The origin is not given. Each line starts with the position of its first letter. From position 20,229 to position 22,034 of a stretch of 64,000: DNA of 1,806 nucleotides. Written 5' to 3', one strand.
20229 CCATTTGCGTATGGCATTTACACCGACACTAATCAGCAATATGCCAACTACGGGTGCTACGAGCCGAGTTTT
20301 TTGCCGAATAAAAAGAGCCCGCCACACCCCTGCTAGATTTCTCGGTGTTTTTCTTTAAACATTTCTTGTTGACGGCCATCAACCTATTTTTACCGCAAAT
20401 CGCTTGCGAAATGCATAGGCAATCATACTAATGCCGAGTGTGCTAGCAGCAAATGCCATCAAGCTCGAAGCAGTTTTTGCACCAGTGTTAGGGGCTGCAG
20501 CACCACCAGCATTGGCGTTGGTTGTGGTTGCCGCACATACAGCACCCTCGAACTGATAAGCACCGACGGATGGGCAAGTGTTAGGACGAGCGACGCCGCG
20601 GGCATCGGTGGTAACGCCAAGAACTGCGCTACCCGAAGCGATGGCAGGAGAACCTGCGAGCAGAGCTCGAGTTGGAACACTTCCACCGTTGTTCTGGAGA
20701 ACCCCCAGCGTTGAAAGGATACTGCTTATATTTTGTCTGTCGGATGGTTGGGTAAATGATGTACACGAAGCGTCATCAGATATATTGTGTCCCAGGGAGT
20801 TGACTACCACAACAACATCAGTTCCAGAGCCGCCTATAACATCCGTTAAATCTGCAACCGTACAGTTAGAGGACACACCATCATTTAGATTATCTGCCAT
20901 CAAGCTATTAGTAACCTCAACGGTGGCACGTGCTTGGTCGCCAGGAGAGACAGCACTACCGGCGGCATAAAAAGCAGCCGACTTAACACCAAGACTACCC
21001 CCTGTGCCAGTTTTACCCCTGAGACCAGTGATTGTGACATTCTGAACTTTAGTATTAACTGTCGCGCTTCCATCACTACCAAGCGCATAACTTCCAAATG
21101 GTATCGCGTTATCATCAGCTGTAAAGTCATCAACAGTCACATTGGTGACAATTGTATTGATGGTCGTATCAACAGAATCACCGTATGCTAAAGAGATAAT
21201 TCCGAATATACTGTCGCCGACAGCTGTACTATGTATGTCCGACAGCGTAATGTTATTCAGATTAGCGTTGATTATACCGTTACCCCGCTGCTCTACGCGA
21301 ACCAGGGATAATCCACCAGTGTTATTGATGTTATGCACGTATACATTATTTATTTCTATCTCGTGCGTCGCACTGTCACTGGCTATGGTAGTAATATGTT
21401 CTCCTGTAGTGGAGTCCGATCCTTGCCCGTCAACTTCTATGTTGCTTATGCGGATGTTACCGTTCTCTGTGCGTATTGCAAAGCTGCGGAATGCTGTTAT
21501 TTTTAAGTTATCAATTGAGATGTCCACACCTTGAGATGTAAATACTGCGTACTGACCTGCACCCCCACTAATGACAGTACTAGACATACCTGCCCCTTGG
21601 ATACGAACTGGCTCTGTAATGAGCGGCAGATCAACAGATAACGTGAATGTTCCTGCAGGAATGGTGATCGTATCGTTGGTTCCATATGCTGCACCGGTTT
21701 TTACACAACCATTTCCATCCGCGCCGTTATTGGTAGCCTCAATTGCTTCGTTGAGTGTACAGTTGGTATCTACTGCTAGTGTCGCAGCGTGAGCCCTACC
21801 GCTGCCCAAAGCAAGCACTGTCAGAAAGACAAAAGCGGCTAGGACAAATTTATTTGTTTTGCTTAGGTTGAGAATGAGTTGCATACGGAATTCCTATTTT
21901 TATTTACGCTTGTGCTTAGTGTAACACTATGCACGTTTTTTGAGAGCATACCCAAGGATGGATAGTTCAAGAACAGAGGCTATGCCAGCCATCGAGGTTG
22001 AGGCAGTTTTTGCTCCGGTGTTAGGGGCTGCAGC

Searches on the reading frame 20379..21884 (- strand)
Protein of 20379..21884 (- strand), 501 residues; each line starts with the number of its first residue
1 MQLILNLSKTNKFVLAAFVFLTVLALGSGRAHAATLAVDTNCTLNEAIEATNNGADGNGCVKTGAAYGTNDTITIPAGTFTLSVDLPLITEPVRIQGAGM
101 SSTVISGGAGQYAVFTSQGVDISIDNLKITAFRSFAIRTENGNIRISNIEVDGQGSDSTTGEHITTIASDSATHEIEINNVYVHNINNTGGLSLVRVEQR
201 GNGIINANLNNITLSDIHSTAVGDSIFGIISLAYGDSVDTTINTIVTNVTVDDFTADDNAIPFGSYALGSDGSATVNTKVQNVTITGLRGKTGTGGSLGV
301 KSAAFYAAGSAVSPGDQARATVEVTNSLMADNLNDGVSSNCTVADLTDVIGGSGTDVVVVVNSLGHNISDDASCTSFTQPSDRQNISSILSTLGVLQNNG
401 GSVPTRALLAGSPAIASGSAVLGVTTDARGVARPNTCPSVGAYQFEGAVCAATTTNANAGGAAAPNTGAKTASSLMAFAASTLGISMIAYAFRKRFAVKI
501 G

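Call 6: search_protein_families(library=pfam, proteins=[window:20379-21884:-], max_evalue=0.01)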
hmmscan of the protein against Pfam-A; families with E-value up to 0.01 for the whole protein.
window:20379-21884:- (501 aa): 0 families

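Call 7: search_protein_families(library=ncbifam, proteins=[window:20379-21884:-], max_evalue=0.01)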
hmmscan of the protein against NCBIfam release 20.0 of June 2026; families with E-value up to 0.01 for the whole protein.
window:20379-21884:- (501 aa): 2 families
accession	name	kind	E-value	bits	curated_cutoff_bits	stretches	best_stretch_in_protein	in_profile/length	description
NF041518.1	choice_anch_Q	domain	1.3e-16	60.6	25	1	392-445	3-57/58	choice-of-anchor Q domain-containing protein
TIGR03805.1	beta_helix_1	subfamily_domain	1.3e-06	27.7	141.5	1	69-190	10-132/314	parallel beta-helix domain-containing protein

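Call 11: list_cluster_members(proteins=[P0001, window:20379-21884:-, window:21927-22934:-, window:22868-23461:-, window:23512-25833:-])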
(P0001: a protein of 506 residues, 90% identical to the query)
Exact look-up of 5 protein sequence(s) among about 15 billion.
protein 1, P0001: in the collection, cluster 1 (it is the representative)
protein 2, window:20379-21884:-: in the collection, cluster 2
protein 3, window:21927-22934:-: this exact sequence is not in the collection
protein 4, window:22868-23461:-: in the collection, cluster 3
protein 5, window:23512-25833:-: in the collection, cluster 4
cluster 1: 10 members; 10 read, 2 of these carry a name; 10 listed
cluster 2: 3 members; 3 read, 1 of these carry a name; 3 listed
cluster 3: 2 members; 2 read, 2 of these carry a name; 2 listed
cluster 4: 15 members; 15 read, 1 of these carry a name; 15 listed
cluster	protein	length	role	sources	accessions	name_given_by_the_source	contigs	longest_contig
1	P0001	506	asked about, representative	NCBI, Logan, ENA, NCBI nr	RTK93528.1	hypothetical protein EKI60_05740 [Candidatus Saccharibacteria bacterium] | MAG: hypothetical protein EKI60_05740 [Candidatus Saccharibacteria bacterium]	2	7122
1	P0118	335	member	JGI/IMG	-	hypothetical protein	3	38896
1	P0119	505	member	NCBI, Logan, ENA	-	-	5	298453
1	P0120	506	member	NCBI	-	-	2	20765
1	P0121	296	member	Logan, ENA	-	-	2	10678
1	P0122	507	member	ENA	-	-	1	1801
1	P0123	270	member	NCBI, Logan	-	-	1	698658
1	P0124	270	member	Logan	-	-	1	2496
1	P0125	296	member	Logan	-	-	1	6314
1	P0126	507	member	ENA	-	-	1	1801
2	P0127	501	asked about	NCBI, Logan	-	-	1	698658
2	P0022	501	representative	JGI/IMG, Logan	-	hypothetical protein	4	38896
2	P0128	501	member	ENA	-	-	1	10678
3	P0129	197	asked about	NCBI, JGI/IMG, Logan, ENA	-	hypothetical protein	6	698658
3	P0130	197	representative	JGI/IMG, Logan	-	hypothetical protein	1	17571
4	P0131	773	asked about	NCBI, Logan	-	-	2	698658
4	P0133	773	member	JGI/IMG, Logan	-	hypothetical protein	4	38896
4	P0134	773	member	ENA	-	-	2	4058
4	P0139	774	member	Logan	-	-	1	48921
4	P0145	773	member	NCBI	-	-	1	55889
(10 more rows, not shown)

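Call 15: find_encoding_contigs(protein=P0129, flank=3000, max_places=10)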
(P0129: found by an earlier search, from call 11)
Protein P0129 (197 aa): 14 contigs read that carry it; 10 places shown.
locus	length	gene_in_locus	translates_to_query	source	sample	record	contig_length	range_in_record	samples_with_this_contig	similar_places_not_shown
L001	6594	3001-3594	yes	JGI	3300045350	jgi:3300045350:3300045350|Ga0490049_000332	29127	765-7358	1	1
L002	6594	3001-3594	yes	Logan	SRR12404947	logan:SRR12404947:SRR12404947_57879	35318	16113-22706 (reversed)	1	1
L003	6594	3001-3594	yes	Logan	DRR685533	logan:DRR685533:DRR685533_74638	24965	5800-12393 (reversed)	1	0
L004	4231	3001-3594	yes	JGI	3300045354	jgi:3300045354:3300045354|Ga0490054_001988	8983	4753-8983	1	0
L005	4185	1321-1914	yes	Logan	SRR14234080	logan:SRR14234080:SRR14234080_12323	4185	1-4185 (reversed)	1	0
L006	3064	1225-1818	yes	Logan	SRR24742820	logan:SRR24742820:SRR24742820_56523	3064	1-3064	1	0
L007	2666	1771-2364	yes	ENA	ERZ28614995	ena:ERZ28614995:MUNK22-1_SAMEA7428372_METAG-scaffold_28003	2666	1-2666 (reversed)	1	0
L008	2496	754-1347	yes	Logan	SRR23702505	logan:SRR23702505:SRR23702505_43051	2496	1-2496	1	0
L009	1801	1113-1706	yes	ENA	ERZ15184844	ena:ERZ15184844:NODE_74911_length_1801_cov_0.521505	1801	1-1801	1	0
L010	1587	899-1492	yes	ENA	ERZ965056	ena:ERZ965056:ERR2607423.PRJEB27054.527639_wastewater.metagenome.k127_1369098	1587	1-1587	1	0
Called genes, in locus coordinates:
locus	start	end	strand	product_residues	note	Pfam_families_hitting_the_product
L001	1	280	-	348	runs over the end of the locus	?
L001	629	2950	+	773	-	-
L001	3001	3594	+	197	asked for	-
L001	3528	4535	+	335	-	-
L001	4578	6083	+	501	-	-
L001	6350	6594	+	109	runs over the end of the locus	-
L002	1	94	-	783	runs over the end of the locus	PF00122:E1-E2_ATPase, PF00702:Hydrolase, PF13246:Cation_ATPase, PF08282:Hydrolase_3 (faint), PF00689:Cation_ATPase_C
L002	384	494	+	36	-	-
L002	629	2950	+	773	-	-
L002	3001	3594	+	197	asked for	-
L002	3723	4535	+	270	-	-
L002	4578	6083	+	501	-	-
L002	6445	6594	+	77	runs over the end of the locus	-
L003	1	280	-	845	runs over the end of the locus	PF00690:Cation_ATPase_N, PF00122:E1-E2_ATPase, PF00702:Hydrolase, PF13246:Cation_ATPase, PF08282:Hydrolase_3 (faint), PF00689:Cation_ATPase_C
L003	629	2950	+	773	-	-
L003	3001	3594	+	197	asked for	-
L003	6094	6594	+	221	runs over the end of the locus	PF04203:Sortase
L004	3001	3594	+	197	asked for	-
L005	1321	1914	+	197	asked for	-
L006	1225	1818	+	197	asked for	-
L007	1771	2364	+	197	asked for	-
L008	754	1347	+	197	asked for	-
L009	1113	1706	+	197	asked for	-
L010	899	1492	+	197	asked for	-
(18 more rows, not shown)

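Call 16: find_encoding_contigs(protein=P0122, flank=3000, max_places=10)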
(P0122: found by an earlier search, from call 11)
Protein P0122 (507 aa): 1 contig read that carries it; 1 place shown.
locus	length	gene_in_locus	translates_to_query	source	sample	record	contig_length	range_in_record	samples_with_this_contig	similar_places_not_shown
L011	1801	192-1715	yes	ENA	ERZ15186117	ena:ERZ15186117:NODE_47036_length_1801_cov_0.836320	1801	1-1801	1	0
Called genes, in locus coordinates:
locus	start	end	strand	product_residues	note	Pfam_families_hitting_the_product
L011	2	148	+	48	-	?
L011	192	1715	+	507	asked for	-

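Call 18: find_encoding_contigs(protein=P0130, flank=3000, max_places=10)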
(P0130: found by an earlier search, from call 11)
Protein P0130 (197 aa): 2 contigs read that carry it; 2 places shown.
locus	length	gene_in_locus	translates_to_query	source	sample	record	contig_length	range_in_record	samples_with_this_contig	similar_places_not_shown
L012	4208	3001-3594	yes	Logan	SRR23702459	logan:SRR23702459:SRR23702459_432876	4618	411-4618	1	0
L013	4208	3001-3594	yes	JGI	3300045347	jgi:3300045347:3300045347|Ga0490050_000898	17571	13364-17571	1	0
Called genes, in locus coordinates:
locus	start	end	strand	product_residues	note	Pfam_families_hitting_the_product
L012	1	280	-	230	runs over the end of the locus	?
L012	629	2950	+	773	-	-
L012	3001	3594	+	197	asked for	-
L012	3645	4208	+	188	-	?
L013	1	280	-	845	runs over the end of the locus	PF00690:Cation_ATPase_N, PF00122:E1-E2_ATPase, PF00702:Hydrolase, PF13246:Cation_ATPase, PF08282:Hydrolase_3 (faint), PF00689:Cation_ATPase_C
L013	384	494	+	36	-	-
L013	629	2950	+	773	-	-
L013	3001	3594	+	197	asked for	-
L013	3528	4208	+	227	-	?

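Call 19: find_encoding_contigs(protein=P0126, flank=3000, max_places=10)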
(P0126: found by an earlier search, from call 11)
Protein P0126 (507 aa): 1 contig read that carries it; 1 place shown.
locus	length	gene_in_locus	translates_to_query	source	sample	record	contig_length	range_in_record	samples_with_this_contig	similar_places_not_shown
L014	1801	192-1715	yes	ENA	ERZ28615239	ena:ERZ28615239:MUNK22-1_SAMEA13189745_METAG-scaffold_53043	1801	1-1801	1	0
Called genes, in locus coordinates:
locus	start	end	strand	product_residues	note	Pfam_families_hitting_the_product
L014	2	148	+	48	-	?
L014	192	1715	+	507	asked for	-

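Call 20: find_encoding_contigs(protein=P0119, flank=4000, max_places=6)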
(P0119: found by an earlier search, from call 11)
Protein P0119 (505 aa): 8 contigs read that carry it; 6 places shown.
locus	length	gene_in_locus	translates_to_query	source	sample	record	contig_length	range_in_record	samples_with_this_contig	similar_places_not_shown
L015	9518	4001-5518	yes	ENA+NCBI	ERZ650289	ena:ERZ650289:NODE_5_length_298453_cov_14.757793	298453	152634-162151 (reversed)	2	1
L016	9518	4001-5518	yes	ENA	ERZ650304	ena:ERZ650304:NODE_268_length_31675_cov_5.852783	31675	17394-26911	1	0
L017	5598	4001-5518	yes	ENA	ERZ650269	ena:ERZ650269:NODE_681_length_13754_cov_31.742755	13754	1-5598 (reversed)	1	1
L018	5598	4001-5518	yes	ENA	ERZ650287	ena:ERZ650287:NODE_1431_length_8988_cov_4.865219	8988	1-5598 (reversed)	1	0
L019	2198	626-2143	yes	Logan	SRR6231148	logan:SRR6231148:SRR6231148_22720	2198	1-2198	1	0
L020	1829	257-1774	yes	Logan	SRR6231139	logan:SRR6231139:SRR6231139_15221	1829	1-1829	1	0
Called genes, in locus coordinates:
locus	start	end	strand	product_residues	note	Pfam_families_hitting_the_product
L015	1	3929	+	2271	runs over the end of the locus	PF00041:fn3, PF25059:FN3_DSCAM-DSCAML_C, PF28033:Fn3_ROS1 (faint), PF00041:fn3, PF16656:Pur_ac_phosph_N (weak), PF25059:FN3_DSCAM-DSCAML_C, PF02518:HATPase_c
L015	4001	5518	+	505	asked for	-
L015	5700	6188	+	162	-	PF12686:DUF3800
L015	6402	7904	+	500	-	-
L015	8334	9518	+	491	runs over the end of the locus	-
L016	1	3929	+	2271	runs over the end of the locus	PF00041:fn3, PF25059:FN3_DSCAM-DSCAML_C, PF28033:Fn3_ROS1 (faint), PF00041:fn3, PF16656:Pur_ac_phosph_N (weak), PF25059:FN3_DSCAM-DSCAML_C, PF02518:HATPase_c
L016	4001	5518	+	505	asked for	-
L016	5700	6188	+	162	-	PF12686:DUF3800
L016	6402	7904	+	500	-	-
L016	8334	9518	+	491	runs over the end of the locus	-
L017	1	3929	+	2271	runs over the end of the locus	PF00041:fn3, PF25059:FN3_DSCAM-DSCAML_C, PF28033:Fn3_ROS1 (faint), PF00041:fn3, PF16656:Pur_ac_phosph_N (weak), PF25059:FN3_DSCAM-DSCAML_C, PF02518:HATPase_c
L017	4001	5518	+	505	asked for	-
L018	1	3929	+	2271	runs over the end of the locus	PF00041:fn3, PF25059:FN3_DSCAM-DSCAML_C, PF28033:Fn3_ROS1 (faint), PF00041:fn3, PF16656:Pur_ac_phosph_N (weak), PF25059:FN3_DSCAM-DSCAML_C, PF02518:HATPase_c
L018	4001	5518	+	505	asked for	-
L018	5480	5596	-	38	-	?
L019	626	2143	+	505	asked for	-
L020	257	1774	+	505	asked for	-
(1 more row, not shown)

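Call 26: find_encoding_contigs(protein=P0131, flank=2500, max_places=10)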
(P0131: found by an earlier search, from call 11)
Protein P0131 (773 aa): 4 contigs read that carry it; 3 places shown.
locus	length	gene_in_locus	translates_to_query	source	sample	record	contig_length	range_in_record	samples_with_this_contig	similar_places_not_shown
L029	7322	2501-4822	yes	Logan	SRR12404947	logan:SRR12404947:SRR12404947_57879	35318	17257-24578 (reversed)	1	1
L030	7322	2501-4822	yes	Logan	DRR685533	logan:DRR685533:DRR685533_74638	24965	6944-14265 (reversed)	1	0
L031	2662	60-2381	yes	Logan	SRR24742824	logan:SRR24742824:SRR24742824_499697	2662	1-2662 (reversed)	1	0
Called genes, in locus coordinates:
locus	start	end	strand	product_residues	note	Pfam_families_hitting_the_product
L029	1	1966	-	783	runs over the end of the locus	PF00122:E1-E2_ATPase, PF00702:Hydrolase, PF13246:Cation_ATPase, PF08282:Hydrolase_3 (faint), PF00689:Cation_ATPase_C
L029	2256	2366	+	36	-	-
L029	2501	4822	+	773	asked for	-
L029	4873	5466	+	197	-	-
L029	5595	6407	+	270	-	-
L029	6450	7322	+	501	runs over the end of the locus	-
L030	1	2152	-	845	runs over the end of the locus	PF00690:Cation_ATPase_N, PF00122:E1-E2_ATPase, PF00702:Hydrolase, PF13246:Cation_ATPase, PF08282:Hydrolase_3 (faint), PF00689:Cation_ATPase_C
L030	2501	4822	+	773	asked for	-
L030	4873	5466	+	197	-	-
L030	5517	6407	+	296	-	-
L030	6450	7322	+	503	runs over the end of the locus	-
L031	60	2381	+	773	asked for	-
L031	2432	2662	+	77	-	?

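Call 27: find_encoding_contigs(protein=P0133, flank=2500, max_places=10)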
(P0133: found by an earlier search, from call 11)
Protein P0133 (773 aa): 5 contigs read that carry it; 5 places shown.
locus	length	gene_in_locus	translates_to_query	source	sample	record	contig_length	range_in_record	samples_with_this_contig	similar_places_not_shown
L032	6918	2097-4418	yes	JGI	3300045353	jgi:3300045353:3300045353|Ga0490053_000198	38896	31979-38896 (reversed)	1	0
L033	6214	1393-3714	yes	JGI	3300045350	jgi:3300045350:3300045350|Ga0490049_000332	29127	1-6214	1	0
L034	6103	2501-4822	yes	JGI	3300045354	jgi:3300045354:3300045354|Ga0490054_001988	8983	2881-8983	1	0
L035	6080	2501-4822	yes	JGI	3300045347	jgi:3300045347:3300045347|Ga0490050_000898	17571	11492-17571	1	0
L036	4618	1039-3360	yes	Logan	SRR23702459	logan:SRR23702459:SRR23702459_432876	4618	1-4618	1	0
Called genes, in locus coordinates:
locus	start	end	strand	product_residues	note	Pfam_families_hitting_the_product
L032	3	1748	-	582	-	?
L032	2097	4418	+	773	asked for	-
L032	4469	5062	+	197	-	-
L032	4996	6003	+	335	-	-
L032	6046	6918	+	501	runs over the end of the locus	-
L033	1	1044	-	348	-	?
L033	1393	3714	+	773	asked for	-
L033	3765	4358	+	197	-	-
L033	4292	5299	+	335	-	-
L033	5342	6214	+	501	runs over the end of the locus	-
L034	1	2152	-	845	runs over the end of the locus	PF00690:Cation_ATPase_N, PF00122:E1-E2_ATPase, PF00702:Hydrolase, PF13246:Cation_ATPase, PF08282:Hydrolase_3 (faint), PF00689:Cation_ATPase_C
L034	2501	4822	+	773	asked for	-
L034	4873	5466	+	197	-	-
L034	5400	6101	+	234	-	?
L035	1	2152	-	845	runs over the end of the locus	PF00690:Cation_ATPase_N, PF00122:E1-E2_ATPase, PF00702:Hydrolase, PF13246:Cation_ATPase, PF08282:Hydrolase_3 (faint), PF00689:Cation_ATPase_C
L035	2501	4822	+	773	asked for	-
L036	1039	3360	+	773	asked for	-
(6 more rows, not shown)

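Call 28: find_encoding_contigs(protein=P0139, flank=4000, max_places=10)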
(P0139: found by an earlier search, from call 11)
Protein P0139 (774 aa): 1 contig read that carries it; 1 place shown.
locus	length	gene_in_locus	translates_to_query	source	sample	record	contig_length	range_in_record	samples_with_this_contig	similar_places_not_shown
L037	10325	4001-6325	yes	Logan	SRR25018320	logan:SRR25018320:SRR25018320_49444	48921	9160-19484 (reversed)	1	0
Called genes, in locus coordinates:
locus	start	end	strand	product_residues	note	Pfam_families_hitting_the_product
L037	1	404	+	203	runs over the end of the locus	-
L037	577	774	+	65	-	-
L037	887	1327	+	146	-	-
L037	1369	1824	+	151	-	-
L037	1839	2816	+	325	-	PF01207:Dus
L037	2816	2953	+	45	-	-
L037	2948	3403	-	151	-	PF13545:HTH_Crp_2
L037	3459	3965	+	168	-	-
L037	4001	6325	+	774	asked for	-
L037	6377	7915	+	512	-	-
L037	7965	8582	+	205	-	PF04203:Sortase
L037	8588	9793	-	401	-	PF12704:MacB_PCD, PF02687:FtsX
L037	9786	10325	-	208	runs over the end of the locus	PF00005:ABC_tran, PF13304:AAA_21 (faint)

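Call 56: find_encoding_contigs(protein=P0121, flank=8000, max_places=10)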
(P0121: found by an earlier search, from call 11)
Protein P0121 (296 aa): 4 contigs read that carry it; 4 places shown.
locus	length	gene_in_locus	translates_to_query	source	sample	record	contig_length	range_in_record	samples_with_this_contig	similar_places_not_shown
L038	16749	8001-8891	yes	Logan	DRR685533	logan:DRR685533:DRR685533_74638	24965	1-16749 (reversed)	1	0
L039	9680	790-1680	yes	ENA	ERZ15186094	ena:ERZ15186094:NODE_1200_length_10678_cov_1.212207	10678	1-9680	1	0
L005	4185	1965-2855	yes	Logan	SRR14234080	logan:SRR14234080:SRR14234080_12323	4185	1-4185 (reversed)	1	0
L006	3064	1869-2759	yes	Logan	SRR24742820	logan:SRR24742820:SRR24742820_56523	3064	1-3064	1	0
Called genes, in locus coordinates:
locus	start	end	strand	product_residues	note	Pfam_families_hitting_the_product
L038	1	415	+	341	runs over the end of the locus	PF00953:Glycos_transf_4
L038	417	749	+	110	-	PF08818:DUF1801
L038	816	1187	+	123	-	-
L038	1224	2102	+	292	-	PF00781:DAGK_cat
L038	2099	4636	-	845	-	PF00690:Cation_ATPase_N, PF00122:E1-E2_ATPase, PF00702:Hydrolase, PF13246:Cation_ATPase, PF08282:Hydrolase_3 (faint), PF00689:Cation_ATPase_C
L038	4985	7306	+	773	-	-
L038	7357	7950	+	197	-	-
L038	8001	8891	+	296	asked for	-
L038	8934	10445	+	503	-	-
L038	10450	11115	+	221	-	PF04203:Sortase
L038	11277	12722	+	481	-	PF08014:MATCAP (faint)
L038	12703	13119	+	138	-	PF05618:RimB-like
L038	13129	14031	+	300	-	PF18030:Rimk_N, PF14397:ATPgrasp_ST (faint), PF02655:ATP-grasp_3, PF02955:GSH-S_ATP, PF08443:RimK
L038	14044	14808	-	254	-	-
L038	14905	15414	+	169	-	-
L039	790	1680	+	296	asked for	-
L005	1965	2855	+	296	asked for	-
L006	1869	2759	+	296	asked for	-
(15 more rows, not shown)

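Call 60: find_encoding_contigs(protein=P0134, flank=3000, max_places=6)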
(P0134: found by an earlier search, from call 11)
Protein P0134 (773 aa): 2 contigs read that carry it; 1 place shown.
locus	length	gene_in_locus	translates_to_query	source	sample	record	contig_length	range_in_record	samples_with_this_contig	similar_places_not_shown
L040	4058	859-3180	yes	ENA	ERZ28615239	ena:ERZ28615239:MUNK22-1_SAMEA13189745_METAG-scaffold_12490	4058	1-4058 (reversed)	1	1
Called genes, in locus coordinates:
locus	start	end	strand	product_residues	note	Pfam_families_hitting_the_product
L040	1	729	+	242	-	?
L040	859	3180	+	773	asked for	-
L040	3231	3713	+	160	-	-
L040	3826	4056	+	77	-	?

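Call 61: find_encoding_contigs(protein=P0145, flank=5000, max_places=6)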
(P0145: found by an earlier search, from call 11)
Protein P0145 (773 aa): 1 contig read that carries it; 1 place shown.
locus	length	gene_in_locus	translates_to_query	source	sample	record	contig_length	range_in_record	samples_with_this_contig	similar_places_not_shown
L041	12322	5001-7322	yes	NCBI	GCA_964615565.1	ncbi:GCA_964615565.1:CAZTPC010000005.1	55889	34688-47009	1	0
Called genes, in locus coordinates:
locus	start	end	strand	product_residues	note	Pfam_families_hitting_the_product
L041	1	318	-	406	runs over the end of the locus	-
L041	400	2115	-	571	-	PF00239:Resolvase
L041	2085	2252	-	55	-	-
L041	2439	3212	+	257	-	PF13814:Replic_Relax (faint)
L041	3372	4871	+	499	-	-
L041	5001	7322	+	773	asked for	-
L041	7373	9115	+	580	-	-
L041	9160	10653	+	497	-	-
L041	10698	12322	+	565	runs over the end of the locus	-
